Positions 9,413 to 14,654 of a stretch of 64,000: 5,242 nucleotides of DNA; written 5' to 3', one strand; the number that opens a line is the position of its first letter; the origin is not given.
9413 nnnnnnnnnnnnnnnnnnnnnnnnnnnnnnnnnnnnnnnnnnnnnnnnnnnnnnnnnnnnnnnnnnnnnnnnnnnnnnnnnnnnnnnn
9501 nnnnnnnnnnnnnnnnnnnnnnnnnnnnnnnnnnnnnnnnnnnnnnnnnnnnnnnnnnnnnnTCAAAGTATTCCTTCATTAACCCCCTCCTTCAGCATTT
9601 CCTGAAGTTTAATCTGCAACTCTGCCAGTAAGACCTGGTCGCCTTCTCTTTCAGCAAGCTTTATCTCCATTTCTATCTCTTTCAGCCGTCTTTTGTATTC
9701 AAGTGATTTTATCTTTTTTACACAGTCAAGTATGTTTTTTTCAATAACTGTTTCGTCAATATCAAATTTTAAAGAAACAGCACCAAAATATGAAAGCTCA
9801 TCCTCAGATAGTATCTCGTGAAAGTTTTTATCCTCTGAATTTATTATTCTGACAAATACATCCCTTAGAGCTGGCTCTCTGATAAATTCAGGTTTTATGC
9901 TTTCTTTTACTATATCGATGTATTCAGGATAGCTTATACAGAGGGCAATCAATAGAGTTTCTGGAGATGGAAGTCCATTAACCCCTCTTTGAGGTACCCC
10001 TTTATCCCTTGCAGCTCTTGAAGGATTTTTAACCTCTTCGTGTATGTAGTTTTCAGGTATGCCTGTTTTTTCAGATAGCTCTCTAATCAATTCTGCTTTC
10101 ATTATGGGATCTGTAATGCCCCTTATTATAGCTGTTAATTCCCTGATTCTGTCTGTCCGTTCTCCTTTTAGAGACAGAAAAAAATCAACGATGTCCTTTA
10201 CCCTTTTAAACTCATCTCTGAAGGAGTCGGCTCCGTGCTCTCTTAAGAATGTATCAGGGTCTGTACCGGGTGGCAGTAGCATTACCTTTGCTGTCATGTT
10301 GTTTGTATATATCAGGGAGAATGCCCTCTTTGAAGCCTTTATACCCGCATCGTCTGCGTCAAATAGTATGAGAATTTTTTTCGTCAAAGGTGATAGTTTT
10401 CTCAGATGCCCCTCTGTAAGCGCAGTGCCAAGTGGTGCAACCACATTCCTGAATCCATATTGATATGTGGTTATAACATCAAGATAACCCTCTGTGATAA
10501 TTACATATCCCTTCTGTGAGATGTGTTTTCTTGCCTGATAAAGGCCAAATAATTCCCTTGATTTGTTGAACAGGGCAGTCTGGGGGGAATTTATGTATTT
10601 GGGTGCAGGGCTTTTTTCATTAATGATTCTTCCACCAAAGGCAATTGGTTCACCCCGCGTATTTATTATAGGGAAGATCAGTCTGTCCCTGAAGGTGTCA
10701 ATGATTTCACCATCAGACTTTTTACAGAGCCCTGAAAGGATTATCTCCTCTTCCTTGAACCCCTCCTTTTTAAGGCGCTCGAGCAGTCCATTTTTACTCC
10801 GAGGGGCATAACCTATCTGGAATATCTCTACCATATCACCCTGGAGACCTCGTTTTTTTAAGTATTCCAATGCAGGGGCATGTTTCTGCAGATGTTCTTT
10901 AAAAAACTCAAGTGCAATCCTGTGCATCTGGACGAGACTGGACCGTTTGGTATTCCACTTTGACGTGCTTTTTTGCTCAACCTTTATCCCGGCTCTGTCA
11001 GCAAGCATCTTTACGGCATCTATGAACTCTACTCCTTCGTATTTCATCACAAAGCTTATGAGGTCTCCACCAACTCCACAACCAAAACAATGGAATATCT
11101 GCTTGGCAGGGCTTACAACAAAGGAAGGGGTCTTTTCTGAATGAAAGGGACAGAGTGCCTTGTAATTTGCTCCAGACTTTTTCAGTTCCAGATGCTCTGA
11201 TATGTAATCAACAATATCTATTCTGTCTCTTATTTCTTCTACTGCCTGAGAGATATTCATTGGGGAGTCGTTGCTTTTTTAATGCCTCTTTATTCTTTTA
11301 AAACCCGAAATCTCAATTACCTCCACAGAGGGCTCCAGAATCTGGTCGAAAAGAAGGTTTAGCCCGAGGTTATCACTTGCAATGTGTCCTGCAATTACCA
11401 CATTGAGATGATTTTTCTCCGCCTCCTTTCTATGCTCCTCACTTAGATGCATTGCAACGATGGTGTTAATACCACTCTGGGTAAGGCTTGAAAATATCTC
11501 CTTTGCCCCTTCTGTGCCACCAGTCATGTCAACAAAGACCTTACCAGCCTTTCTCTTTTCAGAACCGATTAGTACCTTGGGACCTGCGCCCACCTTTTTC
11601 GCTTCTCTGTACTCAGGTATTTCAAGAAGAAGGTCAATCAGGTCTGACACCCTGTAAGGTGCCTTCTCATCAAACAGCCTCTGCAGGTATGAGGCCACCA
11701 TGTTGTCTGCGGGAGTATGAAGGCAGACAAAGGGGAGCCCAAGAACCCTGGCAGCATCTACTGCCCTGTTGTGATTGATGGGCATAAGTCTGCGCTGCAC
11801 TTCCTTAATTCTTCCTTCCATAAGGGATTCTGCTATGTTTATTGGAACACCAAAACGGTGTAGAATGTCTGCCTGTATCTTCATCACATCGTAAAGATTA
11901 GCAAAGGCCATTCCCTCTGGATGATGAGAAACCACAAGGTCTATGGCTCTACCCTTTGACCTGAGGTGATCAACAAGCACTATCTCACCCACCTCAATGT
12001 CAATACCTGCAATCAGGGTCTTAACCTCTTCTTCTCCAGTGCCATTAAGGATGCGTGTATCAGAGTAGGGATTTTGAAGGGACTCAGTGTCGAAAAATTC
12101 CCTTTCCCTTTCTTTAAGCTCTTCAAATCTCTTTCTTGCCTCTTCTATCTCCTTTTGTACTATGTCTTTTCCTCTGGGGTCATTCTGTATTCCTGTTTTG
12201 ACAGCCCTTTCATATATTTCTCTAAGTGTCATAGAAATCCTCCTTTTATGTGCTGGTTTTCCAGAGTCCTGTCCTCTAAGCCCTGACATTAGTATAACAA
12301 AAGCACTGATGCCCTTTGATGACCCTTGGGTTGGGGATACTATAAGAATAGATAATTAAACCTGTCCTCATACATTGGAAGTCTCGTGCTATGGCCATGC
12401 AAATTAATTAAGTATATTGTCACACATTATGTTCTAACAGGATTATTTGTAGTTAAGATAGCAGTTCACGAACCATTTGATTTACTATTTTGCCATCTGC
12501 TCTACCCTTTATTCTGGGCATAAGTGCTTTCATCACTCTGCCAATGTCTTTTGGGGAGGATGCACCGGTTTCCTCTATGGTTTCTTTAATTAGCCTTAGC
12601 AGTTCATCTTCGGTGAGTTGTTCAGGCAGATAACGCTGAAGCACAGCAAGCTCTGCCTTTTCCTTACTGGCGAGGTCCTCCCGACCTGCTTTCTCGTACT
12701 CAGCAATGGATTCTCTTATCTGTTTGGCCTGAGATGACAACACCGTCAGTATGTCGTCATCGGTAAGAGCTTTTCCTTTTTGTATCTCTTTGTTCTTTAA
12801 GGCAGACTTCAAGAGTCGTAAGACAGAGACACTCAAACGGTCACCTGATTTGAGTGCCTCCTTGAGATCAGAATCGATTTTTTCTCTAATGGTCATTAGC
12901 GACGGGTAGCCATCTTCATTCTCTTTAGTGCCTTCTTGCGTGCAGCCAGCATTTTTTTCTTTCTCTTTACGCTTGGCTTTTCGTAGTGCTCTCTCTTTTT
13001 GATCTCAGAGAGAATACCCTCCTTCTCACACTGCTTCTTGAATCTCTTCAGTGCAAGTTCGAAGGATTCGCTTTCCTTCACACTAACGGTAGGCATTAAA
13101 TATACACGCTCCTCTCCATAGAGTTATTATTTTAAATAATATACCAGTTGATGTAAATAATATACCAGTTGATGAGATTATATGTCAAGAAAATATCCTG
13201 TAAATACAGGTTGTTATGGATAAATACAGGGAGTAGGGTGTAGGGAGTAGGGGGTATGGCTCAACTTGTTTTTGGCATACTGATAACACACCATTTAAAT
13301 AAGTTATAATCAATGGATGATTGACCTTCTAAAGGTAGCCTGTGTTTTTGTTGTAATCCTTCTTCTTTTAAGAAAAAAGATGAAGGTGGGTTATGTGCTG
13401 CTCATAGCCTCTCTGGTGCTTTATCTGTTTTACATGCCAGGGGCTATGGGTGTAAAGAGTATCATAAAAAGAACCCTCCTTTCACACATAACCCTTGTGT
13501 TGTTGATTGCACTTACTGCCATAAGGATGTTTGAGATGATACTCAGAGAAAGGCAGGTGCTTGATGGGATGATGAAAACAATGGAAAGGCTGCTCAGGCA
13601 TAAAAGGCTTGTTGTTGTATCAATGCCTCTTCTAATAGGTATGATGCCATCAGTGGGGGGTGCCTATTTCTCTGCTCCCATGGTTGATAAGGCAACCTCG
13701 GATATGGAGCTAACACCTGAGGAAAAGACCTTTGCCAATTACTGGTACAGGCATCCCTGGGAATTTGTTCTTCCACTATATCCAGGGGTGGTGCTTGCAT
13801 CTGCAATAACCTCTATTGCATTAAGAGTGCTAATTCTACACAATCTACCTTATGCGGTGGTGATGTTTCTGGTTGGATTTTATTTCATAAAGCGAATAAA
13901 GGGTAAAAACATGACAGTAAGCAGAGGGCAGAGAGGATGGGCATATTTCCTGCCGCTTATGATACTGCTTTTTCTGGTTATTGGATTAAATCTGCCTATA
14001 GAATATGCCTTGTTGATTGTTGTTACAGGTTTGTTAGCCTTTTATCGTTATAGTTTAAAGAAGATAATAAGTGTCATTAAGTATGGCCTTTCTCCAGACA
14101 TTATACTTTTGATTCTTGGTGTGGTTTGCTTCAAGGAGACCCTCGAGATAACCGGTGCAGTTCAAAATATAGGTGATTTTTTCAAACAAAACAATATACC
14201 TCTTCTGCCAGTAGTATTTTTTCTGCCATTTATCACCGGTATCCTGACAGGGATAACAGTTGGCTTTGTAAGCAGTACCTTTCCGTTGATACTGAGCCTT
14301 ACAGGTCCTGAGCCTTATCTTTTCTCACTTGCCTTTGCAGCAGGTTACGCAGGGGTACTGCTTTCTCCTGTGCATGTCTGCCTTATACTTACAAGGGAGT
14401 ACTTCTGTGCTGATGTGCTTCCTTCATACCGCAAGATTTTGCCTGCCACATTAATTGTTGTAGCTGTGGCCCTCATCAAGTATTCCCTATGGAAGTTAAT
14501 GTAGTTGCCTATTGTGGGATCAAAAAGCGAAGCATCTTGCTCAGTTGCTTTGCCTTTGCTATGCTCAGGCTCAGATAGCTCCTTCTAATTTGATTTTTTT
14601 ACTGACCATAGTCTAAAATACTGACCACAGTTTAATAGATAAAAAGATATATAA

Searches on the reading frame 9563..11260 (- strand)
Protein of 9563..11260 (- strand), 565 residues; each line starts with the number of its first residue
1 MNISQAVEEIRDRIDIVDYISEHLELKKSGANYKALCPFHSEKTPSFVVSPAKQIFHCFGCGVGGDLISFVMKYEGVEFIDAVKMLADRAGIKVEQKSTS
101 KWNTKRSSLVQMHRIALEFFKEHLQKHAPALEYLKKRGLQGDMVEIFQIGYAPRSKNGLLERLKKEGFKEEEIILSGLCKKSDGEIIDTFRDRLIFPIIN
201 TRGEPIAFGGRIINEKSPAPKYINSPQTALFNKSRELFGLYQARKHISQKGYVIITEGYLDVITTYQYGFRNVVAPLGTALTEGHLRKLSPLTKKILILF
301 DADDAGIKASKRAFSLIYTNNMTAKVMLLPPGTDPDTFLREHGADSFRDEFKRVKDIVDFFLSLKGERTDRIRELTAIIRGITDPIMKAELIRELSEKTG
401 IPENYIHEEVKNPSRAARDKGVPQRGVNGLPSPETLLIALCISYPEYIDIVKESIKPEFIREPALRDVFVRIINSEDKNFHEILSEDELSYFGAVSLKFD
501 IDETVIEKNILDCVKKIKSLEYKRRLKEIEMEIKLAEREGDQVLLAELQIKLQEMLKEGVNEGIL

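Call 30: search_protein_families(library=pfam, proteins=[window:9563-11260:-], max_evalue=0.00001)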
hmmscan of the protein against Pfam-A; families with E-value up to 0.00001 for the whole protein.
window:9563-11260:- (565 aa): 6 families
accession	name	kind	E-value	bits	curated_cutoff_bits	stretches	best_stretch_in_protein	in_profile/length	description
PF08275.17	DNAG_N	-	9.9e-39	132.8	26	1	119-244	1-128/128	DNA primase catalytic core, N-terminal domain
PF01807.25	Zn_ribbon_DnaG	-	2e-38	130.6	24.9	1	5-97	4-96/98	CHC2 zinc finger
PF13155.12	Toprim_2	-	4.4e-19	69.1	22.1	1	254-339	1-88/88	Toprim-like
PF13662.12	Toprim_4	-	1e-14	54.9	25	1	252-315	2-72/85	Toprim domain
PF01751.28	Toprim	-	4.5e-11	43.2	23.1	1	253-318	2-81/96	Toprim domain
PF13362.12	Toprim_3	-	8.3e-06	26.6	27.2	0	253-345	2-95/95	Toprim domain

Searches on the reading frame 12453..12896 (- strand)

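Call 30: search_protein_families(library=pfam, proteins=[window:12453-12896:-], max_evalue=0.00001)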
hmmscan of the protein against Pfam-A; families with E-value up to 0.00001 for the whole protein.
window:12453-12896:- (147 aa): 1 family
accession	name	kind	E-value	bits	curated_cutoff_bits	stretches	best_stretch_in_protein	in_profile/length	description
PF09424.15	YqeY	-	3.2e-52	176.8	27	1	4-146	1-143/143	Yqey-like protein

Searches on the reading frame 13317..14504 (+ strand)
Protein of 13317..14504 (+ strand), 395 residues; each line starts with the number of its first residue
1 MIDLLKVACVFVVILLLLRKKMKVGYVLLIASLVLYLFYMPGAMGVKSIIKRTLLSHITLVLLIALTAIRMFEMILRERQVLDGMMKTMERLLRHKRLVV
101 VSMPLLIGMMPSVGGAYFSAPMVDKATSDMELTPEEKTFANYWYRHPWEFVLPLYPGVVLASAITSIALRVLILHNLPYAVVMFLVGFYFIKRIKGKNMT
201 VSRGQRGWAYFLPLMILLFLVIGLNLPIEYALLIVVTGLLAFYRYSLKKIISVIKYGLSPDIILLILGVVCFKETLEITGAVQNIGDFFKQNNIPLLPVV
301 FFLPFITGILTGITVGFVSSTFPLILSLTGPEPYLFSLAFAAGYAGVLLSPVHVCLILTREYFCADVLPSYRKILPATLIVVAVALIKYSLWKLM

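Call 30: search_protein_families(library=pfam, proteins=[window:13317-14504:+], max_evalue=0.00001)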
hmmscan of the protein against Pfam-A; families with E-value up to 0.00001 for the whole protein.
window:13317-14504:+ (395 aa): 1 family
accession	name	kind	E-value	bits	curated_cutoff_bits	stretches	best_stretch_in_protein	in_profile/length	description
PF04165.18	DUF401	-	4.8e-51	174.8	24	1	10-388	8-389/393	Protein of unknown function (DUF401)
